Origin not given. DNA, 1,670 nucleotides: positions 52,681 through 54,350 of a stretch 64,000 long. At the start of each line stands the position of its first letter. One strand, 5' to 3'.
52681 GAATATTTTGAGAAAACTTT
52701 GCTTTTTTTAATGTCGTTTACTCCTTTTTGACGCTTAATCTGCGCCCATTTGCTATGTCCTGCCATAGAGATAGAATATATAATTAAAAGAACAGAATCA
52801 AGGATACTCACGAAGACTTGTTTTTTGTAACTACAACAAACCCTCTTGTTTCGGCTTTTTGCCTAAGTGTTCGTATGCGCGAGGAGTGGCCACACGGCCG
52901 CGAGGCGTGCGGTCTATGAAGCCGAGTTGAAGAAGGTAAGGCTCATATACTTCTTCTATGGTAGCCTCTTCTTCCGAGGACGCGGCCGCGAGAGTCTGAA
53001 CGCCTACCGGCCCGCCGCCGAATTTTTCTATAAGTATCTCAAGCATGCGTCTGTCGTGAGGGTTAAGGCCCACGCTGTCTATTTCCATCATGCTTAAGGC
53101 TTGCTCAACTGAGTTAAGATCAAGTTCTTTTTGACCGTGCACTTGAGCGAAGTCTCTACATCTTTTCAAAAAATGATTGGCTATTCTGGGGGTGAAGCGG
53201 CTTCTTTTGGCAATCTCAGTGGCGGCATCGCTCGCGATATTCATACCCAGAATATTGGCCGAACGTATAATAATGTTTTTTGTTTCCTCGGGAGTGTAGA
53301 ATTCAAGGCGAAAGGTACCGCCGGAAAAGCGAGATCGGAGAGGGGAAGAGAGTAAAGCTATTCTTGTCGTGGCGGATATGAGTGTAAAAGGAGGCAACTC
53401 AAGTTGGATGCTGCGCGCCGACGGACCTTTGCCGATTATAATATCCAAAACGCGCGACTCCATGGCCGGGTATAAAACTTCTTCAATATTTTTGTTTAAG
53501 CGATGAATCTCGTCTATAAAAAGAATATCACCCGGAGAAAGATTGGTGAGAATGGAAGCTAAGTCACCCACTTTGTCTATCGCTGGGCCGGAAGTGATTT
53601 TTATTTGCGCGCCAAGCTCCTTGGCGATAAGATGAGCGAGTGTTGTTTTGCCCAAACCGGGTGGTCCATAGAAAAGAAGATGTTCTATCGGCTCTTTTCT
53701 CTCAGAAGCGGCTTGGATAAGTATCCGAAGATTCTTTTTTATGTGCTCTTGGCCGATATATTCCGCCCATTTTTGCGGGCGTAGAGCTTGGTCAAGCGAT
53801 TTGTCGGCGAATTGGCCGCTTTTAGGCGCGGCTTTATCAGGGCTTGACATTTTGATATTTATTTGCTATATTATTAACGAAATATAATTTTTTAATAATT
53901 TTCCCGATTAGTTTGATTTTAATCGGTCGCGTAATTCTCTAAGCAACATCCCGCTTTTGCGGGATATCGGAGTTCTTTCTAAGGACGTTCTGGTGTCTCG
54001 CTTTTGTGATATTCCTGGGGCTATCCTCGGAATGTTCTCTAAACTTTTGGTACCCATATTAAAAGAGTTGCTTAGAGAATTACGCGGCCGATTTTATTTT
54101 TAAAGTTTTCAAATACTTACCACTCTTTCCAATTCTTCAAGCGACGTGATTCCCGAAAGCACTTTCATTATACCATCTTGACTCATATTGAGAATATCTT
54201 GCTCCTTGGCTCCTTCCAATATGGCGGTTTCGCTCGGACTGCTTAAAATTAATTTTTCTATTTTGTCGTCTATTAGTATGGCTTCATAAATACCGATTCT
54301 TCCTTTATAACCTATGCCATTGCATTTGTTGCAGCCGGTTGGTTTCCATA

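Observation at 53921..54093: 173-bp element with 27-bp terminal inverted repeats between ruvB and pilB (MITE or structured RNA)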

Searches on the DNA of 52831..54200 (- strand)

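Call 9: search_rna_families(source=window, start=53800, end=54200, threshold=evalue, max_evalue=10, show_alignments=3)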
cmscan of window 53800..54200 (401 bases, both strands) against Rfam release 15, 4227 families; matches with E-value up to 10: 5.
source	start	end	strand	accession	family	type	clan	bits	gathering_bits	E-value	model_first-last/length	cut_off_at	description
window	53824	53932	-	RF02155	NCRUPAR_2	Gene; lncRNA;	-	19.9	80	5.7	1-99/99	no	Non-protein coding RNA, upstream of F2R/PAR1 conserved region 2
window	53899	53923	-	RF01326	CRISPR-DR13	Gene; CRISPR;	-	18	37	3.2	1-30/30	no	CRISPR RNA direct repeat element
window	53944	53967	-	RF03881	mir-59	Gene; miRNA;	-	13.4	80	9.1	1-66/66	no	mir-59 microRNA precursor family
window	54066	54114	+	RF01581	RUF6-5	Gene; sRNA;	-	13.3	70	8.3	1-156/156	no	Plasmodium RNA of unknown function RUF6-5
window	54027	54155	-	RF01295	SCARNA7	Gene; snRNA; snoRNA; scaRNA;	-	9.2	65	3.3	1-330/330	no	Small Cajal body-specific RNA 7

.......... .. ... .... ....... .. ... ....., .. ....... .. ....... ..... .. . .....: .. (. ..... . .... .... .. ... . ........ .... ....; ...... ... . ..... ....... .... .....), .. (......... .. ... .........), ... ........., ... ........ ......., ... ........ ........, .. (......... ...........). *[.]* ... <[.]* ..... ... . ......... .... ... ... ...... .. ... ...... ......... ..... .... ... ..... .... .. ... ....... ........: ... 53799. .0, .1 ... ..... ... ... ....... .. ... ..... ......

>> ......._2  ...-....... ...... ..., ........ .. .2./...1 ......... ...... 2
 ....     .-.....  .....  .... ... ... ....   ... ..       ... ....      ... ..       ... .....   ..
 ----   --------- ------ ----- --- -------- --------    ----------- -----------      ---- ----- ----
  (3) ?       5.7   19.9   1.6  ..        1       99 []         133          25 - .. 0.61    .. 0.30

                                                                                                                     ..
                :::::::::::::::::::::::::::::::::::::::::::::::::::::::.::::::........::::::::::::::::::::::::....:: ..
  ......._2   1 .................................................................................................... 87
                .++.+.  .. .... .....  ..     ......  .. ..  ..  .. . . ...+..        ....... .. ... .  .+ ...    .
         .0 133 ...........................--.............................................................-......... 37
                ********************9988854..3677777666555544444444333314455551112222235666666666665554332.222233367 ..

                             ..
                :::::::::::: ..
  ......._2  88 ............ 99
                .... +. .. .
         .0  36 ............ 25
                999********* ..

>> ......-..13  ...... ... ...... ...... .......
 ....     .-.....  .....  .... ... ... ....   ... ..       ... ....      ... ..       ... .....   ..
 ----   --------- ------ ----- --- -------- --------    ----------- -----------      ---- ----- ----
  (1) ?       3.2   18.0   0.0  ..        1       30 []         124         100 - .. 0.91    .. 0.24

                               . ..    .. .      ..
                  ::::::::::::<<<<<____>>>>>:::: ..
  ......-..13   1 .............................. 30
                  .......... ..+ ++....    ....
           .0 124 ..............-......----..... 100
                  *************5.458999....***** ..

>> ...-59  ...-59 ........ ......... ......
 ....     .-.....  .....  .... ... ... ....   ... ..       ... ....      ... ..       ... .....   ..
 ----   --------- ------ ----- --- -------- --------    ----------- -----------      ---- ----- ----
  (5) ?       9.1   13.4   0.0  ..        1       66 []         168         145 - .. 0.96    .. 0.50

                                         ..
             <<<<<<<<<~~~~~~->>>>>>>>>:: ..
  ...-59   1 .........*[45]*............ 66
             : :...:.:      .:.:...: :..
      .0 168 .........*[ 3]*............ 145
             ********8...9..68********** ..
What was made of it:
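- On Any Rfam 15 family: Nothing at the element at E <= 10 (call 9).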

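Call 23: search_rna_families(sources=[L004, L005, L053, L029, L080, L014, L020, L037, L039, L027, L003, L072], threshold=gathering)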
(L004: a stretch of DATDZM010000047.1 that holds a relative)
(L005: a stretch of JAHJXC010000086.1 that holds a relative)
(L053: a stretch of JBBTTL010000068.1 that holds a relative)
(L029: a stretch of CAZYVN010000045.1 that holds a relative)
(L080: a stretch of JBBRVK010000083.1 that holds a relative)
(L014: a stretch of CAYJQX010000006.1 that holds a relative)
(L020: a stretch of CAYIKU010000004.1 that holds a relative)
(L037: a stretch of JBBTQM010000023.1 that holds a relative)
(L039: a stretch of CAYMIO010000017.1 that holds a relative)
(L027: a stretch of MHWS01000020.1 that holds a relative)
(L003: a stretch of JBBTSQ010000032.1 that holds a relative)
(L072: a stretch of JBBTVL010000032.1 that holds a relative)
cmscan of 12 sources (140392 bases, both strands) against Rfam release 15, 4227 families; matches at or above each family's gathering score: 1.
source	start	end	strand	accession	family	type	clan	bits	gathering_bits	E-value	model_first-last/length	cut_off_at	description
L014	44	116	-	RF00005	tRNA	Gene; tRNA;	CL00001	71.4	29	2.9e-13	1-71/71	no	tRNA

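Call 28: search_rna_families(sources=[L004, L053, L080, L029, L005, L039], threshold=evalue, max_evalue=10)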
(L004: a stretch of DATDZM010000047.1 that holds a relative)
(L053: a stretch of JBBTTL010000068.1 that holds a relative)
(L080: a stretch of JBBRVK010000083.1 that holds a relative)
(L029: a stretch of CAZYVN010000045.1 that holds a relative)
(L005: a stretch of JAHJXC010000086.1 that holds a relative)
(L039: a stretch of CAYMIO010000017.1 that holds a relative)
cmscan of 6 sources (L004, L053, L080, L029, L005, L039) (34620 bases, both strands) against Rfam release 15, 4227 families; matches with E-value up to 10: 21.
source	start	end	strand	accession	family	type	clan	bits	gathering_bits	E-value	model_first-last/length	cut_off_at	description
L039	10915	11037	+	RF03316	mir-1263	Gene; miRNA;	-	64.6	95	1.2e-10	1-84/84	no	mir-1263 microRNA precursor family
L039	10915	11037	-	RF03316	mir-1263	Gene; miRNA;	-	63.6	95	2.2e-10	1-84/84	no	mir-1263 microRNA precursor family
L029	4669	4733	+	RF02495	ohsC_RNA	Gene; antitoxin;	-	32.2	50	0.31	1-77/77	no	Oppression of Hydrophobic ORF by sRNA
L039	4040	4085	-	RF02495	ohsC_RNA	Gene; antitoxin;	-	32.1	50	0.33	1-77/77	no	Oppression of Hydrophobic ORF by sRNA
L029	4702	4772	-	RF02495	ohsC_RNA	Gene; antitoxin;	-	30.3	50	0.79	1-77/77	no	Oppression of Hydrophobic ORF by sRNA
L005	7227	7305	-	RF02732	JA04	Gene; sRNA;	-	27.7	81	4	1-81/81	no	Aggregatibacter sRNA JA04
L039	3988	4073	+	RF02495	ohsC_RNA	Gene; antitoxin;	-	26.7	50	4.4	1-77/77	no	Oppression of Hydrophobic ORF by sRNA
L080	2330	2380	-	RF02377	SurA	Gene; sRNA;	-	26.4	100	0.0023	1-279/279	no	SurA sRNA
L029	4690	4768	-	RF02621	BSnc120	Gene; sRNA;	-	26.4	114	0.046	1-88/88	no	Brucella sRNA 120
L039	4038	4076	-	RF04157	MIR9486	Gene; miRNA;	-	25.6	100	0.4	1-119/119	no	MIR9486 microRNA precursor family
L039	4010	4088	+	RF02621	BSnc120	Gene; sRNA;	-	24.5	114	0.19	1-88/88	no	Brucella sRNA 120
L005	4555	4633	-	RF02551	DapZ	Cis-reg;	-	22.7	56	7.8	1-78/78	no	ABC transporter regulator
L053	1774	1844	-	RF00751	mir-12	Gene; miRNA;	-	22.2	55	3.3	1-74/74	no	mir-12 microRNA precursor family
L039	10104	10310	+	RF02113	DLG2-AS1_2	Gene; lncRNA;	-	22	70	0.34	1-215/215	no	DLG2 antisense RNA 1 conserved region 2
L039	4037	4071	-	RF00489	ctRNA_p42d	Gene; antisense;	-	21.3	50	3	1-46/46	no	ctRNA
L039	4026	4117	-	RF02621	BSnc120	Gene; sRNA;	-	20.3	114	3.8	1-88/88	no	Brucella sRNA 120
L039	11255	11285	-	RF01330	CRISPR-DR16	Gene; CRISPR;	-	19.8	35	4.4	1-37/37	no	CRISPR RNA direct repeat element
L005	8848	9015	+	RF02933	ARRPOF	Gene; sRNA;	-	19.3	127.2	1.2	1-256/256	no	ARRPOF RNA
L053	3484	3526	-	RF00039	DicF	Gene; antisense;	-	18.9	48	8.8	1-52/52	no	DicF RNA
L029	4690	4745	+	RF02862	sRNA_1300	Gene; sRNA;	-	17.7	48.8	6.9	18-86/231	no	Enterococcus sRNA 1300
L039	4045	4181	-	RF04178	BTnc005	Gene; sRNA;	-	17.5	174.8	7.9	1-205/205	no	Bacteroides sRNA BTnc005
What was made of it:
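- On Any Rfam 15 family: Nothing at the homologous sites in 12 loci at gathering threshold (call 23), nor in 6 of them at E <= 10 (call 28).
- Closest known: 6S RNA. Different: No score against the Rfam 6S models (calls 9, 28).
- The Rfam 6S models give no match even at E <= 10 on 401 nt (call 9), nor in six homologous loci (call 28).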

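Call 31: build_rna_model(alignment_id=A1)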
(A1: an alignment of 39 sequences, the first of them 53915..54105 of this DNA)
Model R1 built from alignment A1 (39 sequences, 202 columns); structure: RNAalifold consensus.
model positions 182; base pairs 36; branch points 1; effective number of sequences 5.28; information 0.59 bits per position. Calibrated on 0.2 Mb of random sequence (short: E-values are rough).
structure used (alignment columns):
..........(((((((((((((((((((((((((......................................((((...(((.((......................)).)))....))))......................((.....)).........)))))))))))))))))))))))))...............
